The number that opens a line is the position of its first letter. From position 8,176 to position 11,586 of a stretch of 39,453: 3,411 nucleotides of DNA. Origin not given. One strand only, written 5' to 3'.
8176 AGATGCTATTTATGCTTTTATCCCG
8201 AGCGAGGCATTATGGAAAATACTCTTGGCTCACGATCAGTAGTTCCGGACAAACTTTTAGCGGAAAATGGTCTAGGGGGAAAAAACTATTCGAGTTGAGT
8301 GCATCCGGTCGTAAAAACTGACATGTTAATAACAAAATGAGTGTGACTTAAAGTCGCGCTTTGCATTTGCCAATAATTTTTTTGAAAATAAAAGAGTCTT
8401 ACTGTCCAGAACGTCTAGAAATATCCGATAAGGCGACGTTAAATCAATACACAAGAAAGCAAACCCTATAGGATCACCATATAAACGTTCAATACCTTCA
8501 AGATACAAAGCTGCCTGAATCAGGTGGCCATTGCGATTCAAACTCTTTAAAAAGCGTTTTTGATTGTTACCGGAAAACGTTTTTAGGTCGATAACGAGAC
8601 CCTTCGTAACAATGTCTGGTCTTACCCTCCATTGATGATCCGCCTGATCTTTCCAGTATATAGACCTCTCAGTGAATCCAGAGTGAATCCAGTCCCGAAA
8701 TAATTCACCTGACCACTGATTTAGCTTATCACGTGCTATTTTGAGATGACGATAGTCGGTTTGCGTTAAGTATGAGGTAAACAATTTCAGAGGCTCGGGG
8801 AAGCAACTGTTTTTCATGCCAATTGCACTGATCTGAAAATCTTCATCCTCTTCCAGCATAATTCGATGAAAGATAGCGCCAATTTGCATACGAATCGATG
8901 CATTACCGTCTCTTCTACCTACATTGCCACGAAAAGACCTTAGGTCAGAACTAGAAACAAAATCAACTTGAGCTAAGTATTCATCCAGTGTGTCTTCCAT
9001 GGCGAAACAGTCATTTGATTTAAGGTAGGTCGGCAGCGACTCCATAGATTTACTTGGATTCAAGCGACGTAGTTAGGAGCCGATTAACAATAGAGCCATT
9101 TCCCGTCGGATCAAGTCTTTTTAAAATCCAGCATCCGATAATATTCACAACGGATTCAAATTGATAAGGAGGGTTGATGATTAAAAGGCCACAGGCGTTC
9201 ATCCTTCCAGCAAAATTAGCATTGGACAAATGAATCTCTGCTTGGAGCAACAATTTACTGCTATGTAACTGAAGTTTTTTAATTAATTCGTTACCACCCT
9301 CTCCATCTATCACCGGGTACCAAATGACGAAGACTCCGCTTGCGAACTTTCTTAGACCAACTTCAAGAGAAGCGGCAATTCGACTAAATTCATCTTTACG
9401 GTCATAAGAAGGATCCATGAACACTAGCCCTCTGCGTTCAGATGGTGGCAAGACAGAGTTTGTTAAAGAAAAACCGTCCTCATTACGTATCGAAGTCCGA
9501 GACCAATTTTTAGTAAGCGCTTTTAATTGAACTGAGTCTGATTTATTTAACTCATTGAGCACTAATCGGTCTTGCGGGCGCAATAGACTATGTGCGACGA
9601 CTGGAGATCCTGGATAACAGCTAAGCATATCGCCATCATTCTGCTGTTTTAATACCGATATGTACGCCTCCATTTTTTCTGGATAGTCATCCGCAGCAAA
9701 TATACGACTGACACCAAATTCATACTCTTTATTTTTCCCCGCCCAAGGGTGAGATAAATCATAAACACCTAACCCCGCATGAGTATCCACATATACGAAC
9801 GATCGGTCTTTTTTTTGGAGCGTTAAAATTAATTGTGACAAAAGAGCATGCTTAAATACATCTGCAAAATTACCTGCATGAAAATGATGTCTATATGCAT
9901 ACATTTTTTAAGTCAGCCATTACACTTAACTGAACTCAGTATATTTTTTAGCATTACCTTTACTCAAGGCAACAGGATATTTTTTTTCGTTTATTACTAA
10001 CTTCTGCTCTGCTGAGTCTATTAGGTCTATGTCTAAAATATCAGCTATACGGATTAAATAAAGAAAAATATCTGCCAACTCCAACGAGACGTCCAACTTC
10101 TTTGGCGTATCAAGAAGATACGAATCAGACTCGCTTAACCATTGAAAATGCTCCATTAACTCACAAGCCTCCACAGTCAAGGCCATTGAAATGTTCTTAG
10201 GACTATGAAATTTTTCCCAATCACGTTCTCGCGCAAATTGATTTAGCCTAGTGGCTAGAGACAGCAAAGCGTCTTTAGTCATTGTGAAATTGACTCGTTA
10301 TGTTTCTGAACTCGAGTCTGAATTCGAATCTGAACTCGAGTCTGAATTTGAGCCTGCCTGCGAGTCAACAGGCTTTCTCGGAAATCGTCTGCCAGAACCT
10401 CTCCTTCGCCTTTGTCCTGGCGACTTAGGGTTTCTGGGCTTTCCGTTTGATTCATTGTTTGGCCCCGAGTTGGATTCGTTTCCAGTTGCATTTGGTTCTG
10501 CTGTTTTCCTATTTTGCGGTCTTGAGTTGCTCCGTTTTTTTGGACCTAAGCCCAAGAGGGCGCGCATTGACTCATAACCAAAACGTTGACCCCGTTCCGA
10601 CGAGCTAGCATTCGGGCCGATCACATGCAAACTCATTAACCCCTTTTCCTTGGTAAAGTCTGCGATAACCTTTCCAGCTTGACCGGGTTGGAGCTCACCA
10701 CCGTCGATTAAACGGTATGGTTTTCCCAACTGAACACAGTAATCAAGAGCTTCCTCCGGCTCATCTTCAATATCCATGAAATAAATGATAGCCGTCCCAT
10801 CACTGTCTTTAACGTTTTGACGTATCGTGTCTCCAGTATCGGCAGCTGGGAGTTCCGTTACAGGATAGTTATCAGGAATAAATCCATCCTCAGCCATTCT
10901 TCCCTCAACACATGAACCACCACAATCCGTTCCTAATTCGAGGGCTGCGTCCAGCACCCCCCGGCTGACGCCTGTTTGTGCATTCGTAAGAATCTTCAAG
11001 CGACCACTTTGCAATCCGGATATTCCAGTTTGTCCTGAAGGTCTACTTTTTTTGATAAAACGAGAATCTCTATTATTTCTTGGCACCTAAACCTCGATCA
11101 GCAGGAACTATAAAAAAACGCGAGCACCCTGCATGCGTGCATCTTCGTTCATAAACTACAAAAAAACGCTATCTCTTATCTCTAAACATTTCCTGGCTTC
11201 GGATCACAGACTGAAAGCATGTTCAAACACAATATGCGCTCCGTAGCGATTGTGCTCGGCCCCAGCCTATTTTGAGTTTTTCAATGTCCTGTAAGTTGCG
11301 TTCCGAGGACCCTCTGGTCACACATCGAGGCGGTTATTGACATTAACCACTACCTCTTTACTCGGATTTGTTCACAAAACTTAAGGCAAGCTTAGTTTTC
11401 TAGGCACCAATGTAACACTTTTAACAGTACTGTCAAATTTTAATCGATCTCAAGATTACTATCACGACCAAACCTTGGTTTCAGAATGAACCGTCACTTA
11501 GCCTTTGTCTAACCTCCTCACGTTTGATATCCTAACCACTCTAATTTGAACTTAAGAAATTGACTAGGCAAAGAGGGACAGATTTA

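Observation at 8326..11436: Compact SLOG(cpYpsA) - MazG - RlmJ-type methyltransferase - PD-(D/E)XK nuclease operon: candidate nucleotide-centric modification/conflict module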

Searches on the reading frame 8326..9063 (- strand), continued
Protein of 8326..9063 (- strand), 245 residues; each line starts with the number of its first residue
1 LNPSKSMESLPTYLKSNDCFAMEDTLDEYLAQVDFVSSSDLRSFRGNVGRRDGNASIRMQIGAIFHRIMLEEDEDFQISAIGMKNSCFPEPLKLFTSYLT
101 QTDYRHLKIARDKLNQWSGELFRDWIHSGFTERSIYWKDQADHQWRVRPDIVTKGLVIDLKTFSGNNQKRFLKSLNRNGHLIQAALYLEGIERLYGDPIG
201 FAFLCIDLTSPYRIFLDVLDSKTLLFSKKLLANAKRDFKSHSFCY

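Call 86: fold_search(model_id=the predicted structure, library=pdb)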
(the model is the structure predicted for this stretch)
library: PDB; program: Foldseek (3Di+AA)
matches with E <= 10: 599; with E <= 0.001: 2
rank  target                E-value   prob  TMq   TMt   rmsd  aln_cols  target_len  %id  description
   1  3h4r                  4.0e-06  1.00  0.46  0.50   8.7       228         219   16  Crystal structure of E. coli RecE exonuclease (released 2009-05-26)
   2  3l0a                  1.1e-04  1.00  0.42  0.38   8.6       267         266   13  Crystal structure of Putative exonuclease (RER070207002219) from Eubacterium rectale at 2.19 A resolution (released 2010-01-12)
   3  1avq_A                1.7e-02  0.60  0.27  0.28  14.8       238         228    9  TOROIDAL STRUCTURE OF LAMBDA EXONUCLEASE DETERMINED AT 2.4 ANGSTROMS (released 1998-03-18)
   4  3sm4_C                2.4e-02  0.25  0.20  0.21  16.7       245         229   10  Crystal Structure of the K131A Mutant of Lambda Exonuclease in Complex with a 5'-Phosphorylated 14-mer/12-mer Duplex a (released 2011-07-20)
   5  9iac_B                3.1e-02  0.72  0.21  0.20   9.2       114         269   12  Structure of the Argonaute-associated Cas4 family protein 1 (ACE1) from Microcystis aeruginosa (MaACE1) (released 2025-04-23)
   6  7sjr_A                3.1e-02  0.66  0.37  0.13  12.8       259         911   13  Cryo-EM structure of AdnA-AdnB(W325A) in complex with DNA and AMPPNP (released 2021-12-22)
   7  7ewx_B                3.1e-02  0.28  0.17  0.22  18.3       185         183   10  Crystal structure of Ebinur Lake virus cap snatching endonuclease (P78A mutant) (released 2022-01-26)
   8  3sm4_A                3.9e-02  0.57  0.30  0.31  14.7       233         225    9  Crystal Structure of the K131A Mutant of Lambda Exonuclease in Complex with a 5'-Phosphorylated 14-mer/12-mer Duplex a (released 2011-07-20)
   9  6ppu_A                4.9e-02  0.60  0.37  0.18  12.8       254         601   13  Cryo-EM structure of AdnAB-AMPPNP-DNA complex (released 2019-11-20)
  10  9iac_A                5.2e-02  0.57  0.21  0.19   9.2       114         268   11  Structure of the Argonaute-associated Cas4 family protein 1 (ACE1) from Microcystis aeruginosa (MaACE1) (released 2025-04-23)
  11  7ewy_D                5.6e-02  0.41  0.22  0.29  15.7       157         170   10  Crystal structure of Ebinur Lake virus cap snatching endonuclease (D79A mutant) (released 2022-01-26)
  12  1avq_C                6.3e-02  0.35  0.26  0.27  14.9       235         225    8  TOROIDAL STRUCTURE OF LAMBDA EXONUCLEASE DETERMINED AT 2.4 ANGSTROMS (released 1998-03-18)
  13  6qw5_B                6.7e-02  0.33  0.18  0.22  14.8       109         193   16  Structure and function of the toscana virus cap snatching endonuclease (released 2019-09-25)
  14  6qvv_B                7.5e-02  0.41  0.20  0.23  15.1       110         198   17  Structure and function of phenuiviridae cap snatching endonucleases (released 2019-09-25)
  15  3sm4_B                7.5e-02  0.38  0.28  0.29  14.2       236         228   10  Crystal Structure of the K131A Mutant of Lambda Exonuclease in Complex with a 5'-Phosphorylated 14-mer/12-mer Duplex a (released 2011-07-20)
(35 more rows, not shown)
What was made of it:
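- Closest known: RecE. Same: RecE is the best structural match (call 86).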

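Call 88: search_protein_representatives(alignment_id=A6)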
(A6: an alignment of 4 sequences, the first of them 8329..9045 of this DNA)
Query: 4 sequences, 243 profile positions. Proteins with E-value up to 0.001 (for the whole library): 3341; up to 1e-10: 155; up to 1e-30: 5. The best 150 are listed.
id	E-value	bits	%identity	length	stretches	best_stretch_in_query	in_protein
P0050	1.1e-131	454.1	-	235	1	1-235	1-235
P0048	7.1e-74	264.8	-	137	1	108-243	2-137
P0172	1.5e-51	191.7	-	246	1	6-219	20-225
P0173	3.4e-51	190.5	-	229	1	11-233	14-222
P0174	1.1e-35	139.8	-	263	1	10-235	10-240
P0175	3.8e-28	115.1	-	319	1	15-237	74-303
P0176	1.4e-27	113.2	-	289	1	13-233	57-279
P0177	2.3e-25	105.9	-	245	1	19-237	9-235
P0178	6.6e-25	104.4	-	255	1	15-237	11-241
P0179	2.2e-22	96.2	-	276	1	17-227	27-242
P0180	5.0e-20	88.5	-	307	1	25-238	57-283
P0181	5.3e-16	75.3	-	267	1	49-235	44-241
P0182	1.8e-15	73.5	-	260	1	43-234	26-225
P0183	2.5e-15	73.0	-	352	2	47-227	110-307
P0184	3.1e-15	72.8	-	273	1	19-216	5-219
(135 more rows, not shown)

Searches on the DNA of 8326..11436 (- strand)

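Call 93: search_dna_similar(query=window:8326-11436:-, collection=plasmids, mode=distant, max_rows=8)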
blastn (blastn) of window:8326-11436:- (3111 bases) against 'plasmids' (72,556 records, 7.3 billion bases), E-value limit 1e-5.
No match.

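Call 94: search_dna_similar(query=window:8326-11436:-, collection=phages, mode=distant, max_rows=8)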
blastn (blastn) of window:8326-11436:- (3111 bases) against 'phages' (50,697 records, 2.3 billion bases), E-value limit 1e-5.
No match.
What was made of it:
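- On RecET-type phage recombination module: There is no phage DNA match (call 94).
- On Restriction-modification system: There are no plasmid or phage matches (calls 93, 94).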

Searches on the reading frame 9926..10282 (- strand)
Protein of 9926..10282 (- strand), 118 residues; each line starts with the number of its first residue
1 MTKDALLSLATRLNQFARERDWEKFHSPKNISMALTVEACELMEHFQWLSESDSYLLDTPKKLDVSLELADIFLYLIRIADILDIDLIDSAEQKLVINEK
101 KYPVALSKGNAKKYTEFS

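Call 3: search_protein_families(library=pfam, proteins=[window:9926-10282:-], max_evalue=0.1)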
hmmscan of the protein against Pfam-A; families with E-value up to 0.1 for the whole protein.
window:9926-10282:- (118 aa): 3 families
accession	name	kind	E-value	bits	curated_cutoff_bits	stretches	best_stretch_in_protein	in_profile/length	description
PF12643.12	MazG-like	-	8.6e-11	42.4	27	1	36-116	4-84/85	MazG-like family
PF03819.22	MazG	-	0.099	13.4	22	0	28-93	3-61/74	MazG nucleotide pyrophosphohydrolase domain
PF05204.19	Hom_end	-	0.1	13.2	21.1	0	30-112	1-90/110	Homing endonuclease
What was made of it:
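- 9926..10282 (-): MazG-like all-alpha NTP pyrophosphohydrolase of the DCTPP1/RS21-C6 type, 118 aa, with E38-x-x-E41 and E68-x-x-D71. Pfam PF12643, E = 8.6e-11 (call 3).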

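Call 4: search_protein_families(library=ncbifam, proteins=[window:9926-10282:-], max_evalue=0.1)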
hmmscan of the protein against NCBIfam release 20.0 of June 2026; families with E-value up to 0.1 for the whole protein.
window:9926-10282:- (118 aa): 0 families

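Call 9: search_protein_families(library=padloc, proteins=[window:9926-10282:-], max_evalue=0.1)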
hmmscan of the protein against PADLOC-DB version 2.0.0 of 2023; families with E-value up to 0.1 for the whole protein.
window:9926-10282:- (118 aa): 0 families

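Call 37: search_solved_structures(query=window:9926-10282:-, max_evalue=0.01)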
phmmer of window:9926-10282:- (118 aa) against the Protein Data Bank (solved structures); distinct sequences matched with E-value up to 0.01: 7.
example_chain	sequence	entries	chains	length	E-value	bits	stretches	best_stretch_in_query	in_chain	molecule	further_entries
2a3q_A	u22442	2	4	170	7.8e-21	77.6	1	14-117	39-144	hypothetical protein | Protein RS21-C6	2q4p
6sqw_A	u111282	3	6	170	7.8e-21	77.6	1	14-117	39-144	dCTP pyrophosphatase 1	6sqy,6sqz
4qgp_A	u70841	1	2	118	6.4e-19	71.5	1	11-103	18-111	pyrophosphatase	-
7mu5_A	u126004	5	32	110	1.7e-14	57.2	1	14-103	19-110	dCTP pyrophosphatase 1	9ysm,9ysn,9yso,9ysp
2oie_A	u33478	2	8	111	6.7e-14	55.3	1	14-95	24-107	RS21-C6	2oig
4dk4_A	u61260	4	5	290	0.0068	19.9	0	10-76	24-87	Deoxyuridine triphosphatase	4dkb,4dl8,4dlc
4dk2_A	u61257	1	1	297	0.007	19.8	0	10-76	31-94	Deoxyuridine triphosphatase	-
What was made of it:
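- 9926..10282 (-): Mouse and human dCTP pyrophosphatase 1 structures match at E = 8e-21 (call 37).
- On MazG-like / DCTPP1-type all-alpha NTP pyrophosphatase (PF12643): E = 7.8e-21 to 2a3q and 6sqw (call 37).
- Closest known: DCTPP1 / RS21-C6 dCTP pyrophosphatase. Same: E = 8e-21 to the mouse and human DCTPP1 structures over residues 14-117 (call 37).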

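Call 79: search_protein_families(library=phrogs, proteins=[window:9926-10282:-], max_evalue=0.001)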
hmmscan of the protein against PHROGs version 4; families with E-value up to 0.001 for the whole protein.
window:9926-10282:- (118 aa): 3 families
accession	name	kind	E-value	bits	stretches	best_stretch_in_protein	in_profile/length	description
phrog_3301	-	other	5.3e-16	60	1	4-111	48-165/169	pyrophosphatase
phrog_9147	-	unknown function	2.5e-06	28.3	1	27-101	20-94/204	-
phrog_9236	-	other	0.00053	20.8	1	59-100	143-182/191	pyrophosphatase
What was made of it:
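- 9926..10282 (-): PHROG 3301 'pyrophosphatase' matches at 5e-16 (call 79).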
